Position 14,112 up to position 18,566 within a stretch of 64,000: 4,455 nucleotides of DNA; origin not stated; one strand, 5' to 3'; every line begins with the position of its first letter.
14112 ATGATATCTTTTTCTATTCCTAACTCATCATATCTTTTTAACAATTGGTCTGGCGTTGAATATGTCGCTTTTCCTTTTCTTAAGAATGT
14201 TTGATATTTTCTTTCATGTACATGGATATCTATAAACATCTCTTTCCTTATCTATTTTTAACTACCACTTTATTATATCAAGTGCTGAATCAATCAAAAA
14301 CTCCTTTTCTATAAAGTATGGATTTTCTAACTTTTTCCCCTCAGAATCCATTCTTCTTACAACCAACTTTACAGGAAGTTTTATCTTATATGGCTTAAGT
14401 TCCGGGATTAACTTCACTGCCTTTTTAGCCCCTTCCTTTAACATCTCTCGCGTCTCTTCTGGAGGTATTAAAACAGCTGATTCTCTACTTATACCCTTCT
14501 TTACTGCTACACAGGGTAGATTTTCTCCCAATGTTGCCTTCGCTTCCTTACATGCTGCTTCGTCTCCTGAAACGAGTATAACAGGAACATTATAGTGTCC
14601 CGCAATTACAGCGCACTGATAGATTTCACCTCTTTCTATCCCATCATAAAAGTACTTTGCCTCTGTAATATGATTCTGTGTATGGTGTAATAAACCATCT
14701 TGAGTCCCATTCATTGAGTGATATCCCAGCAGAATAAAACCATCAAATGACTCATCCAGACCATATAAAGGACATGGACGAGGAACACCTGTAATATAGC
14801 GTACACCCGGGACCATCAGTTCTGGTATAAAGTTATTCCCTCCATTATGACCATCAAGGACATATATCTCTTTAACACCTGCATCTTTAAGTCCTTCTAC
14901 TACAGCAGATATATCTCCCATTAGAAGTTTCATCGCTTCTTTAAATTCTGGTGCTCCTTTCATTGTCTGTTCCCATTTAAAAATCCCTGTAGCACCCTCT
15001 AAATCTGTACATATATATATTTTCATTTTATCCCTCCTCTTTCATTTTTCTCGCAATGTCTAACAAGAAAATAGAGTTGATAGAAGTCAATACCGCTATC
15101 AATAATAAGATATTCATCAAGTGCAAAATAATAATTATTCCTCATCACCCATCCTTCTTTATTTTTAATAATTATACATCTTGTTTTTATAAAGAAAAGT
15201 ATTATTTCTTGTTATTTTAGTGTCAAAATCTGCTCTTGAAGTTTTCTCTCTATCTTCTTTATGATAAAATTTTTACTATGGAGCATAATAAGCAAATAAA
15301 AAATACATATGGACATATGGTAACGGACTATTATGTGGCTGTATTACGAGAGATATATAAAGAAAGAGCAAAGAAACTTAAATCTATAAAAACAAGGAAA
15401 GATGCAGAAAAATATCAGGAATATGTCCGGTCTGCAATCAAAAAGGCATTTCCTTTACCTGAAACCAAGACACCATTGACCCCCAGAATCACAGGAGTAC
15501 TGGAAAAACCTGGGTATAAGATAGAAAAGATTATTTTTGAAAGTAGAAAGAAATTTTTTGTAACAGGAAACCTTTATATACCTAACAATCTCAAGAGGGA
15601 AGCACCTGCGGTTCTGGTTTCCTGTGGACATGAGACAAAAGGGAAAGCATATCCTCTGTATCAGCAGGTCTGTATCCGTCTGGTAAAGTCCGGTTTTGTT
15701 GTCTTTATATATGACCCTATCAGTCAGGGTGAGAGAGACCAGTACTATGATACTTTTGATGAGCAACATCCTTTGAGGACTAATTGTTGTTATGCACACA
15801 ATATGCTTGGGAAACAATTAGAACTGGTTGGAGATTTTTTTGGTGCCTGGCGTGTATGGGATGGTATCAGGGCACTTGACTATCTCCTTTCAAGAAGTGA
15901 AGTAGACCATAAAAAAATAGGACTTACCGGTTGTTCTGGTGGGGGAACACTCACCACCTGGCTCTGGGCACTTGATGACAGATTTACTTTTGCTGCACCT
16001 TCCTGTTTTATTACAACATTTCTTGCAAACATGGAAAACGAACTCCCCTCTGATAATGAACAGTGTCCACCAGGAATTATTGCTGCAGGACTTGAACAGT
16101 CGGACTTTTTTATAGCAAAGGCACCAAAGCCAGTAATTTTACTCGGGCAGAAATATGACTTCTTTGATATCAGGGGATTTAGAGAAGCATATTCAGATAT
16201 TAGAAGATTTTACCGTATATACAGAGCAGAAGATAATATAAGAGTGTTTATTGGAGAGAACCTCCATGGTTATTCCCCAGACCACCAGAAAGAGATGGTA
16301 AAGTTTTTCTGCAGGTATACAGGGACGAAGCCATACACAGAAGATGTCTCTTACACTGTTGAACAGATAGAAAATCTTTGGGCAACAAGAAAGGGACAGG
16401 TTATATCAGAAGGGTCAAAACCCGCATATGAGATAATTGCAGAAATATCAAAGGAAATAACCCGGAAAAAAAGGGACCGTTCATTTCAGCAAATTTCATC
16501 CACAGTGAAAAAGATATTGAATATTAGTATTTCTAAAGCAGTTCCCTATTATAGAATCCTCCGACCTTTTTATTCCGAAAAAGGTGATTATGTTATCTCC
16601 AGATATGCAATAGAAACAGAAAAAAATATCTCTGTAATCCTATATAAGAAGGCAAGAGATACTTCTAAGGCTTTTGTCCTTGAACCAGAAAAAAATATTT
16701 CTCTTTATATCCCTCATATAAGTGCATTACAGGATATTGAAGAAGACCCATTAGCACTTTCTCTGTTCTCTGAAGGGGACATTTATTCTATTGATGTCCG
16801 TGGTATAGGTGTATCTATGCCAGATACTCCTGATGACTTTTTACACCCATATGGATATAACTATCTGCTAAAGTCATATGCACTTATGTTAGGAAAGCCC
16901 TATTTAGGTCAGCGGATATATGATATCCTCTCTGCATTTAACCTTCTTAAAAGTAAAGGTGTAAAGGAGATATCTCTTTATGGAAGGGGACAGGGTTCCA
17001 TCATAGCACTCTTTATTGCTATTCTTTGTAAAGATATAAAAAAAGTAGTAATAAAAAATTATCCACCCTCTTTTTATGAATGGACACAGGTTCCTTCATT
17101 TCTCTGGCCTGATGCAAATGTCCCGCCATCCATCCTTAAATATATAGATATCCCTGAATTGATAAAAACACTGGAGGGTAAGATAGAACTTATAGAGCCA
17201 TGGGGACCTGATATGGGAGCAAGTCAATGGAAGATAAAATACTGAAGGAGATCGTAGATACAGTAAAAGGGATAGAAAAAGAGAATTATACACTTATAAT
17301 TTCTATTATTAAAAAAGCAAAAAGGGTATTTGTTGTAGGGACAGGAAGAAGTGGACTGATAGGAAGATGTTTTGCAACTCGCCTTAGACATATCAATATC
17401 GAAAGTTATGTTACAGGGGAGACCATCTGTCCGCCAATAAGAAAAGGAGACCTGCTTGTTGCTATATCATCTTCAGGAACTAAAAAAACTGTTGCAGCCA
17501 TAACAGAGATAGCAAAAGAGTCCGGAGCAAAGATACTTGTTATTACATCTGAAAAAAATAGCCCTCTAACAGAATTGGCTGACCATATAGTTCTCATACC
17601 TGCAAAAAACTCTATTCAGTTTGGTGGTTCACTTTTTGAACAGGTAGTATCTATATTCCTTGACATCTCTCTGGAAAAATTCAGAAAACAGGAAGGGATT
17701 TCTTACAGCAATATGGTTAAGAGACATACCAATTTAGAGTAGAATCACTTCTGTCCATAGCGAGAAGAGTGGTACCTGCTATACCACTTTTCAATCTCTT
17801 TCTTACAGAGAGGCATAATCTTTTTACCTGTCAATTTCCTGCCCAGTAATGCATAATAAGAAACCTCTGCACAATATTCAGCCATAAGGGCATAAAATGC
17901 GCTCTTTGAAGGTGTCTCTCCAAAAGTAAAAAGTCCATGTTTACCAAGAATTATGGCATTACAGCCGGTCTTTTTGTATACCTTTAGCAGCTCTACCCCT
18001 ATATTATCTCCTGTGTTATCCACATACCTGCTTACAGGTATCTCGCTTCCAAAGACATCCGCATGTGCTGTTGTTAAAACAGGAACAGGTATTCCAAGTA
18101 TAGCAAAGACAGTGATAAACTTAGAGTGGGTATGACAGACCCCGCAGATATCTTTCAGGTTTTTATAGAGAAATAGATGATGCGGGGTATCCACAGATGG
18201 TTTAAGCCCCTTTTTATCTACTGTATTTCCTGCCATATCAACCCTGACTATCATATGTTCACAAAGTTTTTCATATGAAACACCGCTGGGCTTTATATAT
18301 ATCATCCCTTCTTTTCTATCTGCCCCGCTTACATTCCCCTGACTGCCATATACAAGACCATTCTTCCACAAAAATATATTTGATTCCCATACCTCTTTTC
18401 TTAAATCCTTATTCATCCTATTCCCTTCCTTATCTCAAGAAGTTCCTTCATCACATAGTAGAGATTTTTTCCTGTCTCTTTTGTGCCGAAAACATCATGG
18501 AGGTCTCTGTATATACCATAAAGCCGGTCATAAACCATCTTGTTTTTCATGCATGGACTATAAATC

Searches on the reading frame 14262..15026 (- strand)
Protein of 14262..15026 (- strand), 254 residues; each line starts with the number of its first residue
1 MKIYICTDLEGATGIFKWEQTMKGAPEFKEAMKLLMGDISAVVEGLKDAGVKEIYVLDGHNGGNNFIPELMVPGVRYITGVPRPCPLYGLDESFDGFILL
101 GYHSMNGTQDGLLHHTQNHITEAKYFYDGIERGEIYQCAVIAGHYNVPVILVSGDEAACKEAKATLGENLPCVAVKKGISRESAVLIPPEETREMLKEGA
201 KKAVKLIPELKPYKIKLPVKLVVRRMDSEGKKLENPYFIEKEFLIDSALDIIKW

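Call 40: search_protein_families(library=pfam, proteins=[window:14262-15026:-], max_evalue=0.0001)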
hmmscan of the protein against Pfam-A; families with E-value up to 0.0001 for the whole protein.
window:14262-15026:- (254 aa): 1 family
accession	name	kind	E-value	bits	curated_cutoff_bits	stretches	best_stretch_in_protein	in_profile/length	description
PF04951.18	Peptidase_M55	-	5e-66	223.3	25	1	1-225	1-225/264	D-aminopeptidase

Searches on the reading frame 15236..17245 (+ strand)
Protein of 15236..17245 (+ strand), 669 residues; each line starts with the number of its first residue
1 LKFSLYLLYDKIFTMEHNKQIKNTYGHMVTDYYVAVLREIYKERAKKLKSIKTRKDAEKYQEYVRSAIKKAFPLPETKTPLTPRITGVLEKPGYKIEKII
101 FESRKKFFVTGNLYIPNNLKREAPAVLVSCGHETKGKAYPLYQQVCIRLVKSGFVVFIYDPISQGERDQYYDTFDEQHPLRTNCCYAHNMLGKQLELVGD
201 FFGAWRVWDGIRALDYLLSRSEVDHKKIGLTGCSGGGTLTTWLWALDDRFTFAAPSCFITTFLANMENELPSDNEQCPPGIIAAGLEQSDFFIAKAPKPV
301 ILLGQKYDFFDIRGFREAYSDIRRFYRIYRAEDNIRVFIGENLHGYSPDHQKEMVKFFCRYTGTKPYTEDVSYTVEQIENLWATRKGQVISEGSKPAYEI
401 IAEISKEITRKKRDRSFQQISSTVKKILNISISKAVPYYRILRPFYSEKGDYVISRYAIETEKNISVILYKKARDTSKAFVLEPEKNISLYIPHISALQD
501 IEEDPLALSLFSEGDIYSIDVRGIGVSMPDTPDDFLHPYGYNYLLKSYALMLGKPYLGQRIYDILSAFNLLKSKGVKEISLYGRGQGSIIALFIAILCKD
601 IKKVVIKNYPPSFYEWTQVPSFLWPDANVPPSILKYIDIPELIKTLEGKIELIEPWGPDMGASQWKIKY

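Call 40: search_protein_families(library=pfam, proteins=[window:15236-17245:+], max_evalue=0.0001)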
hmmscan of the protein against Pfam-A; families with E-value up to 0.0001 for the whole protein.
window:15236-17245:+ (669 aa): 5 families
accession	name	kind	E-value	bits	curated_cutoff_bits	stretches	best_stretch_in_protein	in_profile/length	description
PF05448.18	AXE1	-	2.6e-08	33.4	21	1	92-255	52-205/321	Acetyl xylan esterase (AXE1)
PF00326.27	Peptidase_S9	-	7.4e-07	29.3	22.6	1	203-268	41-107/213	Prolyl oligopeptidase family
PF12715.13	Abhydrolase_7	-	1.1e-06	28.6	21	1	47-134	38-125/388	Abhydrolase family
PF01738.24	DLH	-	1.2e-05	25.4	21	0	112-250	4-121/217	Dienelactone hydrolase family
PF08840.17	BAAT_C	-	1.9e-05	25.3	20.9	0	213-243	9-39/210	BAAT / Acyl-CoA thioester hydrolase C terminal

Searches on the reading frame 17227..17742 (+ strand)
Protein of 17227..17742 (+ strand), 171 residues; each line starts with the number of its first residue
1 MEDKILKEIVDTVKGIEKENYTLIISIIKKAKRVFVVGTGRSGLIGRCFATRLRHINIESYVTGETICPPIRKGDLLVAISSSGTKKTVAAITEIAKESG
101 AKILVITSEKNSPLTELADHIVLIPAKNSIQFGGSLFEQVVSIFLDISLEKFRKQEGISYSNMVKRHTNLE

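Call 40: search_protein_families(library=pfam, proteins=[window:17227-17742:+], max_evalue=0.0001)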
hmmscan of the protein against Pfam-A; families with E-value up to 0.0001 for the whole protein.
window:17227-17742:+ (171 aa): 2 families
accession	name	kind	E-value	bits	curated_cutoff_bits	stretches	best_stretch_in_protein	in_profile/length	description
PF01380.27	SIS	-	2.6e-20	73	25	1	28-130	2-110/131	SIS domain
PF13580.11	SIS_2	-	2.6e-07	31.2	27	0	70-108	100-138/138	SIS domain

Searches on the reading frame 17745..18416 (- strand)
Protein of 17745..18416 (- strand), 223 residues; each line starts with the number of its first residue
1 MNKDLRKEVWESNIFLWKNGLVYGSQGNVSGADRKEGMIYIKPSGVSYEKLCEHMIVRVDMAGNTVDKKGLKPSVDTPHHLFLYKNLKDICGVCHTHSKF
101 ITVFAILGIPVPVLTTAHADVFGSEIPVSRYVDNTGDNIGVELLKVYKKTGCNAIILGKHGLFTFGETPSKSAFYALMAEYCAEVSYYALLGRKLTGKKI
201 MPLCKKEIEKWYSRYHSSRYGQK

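Call 40: search_protein_families(library=pfam, proteins=[window:17745-18416:-], max_evalue=0.0001)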
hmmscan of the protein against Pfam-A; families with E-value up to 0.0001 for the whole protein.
window:17745-18416:- (223 aa): 1 family
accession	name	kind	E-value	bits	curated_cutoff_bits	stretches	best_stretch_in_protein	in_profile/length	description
PF00596.27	Aldolase_II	-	2.7e-39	135.4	22.2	1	8-186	2-182/183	Class II Aldolase and Adducin N-terminal domain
